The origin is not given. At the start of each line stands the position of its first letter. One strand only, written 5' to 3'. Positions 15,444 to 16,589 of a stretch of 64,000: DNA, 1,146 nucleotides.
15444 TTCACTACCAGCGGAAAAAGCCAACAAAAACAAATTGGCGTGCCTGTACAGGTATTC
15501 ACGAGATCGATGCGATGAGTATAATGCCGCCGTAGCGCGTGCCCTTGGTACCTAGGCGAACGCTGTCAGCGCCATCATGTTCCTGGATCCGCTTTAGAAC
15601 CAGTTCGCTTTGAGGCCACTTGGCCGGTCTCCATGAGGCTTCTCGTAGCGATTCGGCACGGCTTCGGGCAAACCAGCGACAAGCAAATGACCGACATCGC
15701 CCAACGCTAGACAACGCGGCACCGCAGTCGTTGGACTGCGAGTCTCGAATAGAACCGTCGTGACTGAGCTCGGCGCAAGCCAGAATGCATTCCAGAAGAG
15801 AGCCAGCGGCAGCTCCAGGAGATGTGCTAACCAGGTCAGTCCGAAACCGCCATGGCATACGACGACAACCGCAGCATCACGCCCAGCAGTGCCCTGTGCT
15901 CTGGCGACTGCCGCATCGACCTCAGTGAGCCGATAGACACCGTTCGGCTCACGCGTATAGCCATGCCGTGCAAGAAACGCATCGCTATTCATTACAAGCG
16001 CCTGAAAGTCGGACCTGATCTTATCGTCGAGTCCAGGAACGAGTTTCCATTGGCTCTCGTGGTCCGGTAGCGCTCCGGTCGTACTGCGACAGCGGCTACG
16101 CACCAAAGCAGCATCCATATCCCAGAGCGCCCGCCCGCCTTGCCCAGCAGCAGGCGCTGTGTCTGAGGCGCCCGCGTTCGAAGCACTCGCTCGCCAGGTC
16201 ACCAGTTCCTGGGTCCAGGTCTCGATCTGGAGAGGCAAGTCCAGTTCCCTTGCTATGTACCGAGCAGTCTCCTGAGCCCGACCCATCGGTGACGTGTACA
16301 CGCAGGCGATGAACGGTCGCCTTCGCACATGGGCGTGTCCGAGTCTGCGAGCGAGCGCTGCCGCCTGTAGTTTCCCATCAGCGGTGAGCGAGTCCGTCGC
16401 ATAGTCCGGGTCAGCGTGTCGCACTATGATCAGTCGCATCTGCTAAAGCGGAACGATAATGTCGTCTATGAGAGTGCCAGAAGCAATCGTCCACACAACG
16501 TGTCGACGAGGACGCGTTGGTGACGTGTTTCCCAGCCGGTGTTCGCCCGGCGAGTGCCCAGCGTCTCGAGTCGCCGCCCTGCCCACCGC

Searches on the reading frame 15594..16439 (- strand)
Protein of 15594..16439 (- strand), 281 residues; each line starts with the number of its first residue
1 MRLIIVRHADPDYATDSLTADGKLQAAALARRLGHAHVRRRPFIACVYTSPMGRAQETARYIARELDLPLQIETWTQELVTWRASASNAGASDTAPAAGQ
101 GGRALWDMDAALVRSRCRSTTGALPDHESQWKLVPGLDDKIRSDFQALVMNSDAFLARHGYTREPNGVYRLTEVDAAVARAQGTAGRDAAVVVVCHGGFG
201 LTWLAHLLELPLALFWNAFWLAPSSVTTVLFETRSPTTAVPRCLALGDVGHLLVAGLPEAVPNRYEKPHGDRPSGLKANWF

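Call 14: search_protein_families(library=pfam, proteins=[window:15594-16439:-], max_evalue=0.01)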
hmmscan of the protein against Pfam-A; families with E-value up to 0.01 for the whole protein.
window:15594-16439:- (281 aa): 1 family
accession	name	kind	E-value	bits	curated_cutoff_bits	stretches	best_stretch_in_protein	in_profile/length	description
PF00300.27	His_Phos_1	-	5.5e-17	62.5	21.7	2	3-74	1-75/194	Histidine phosphatase superfamily (branch 1)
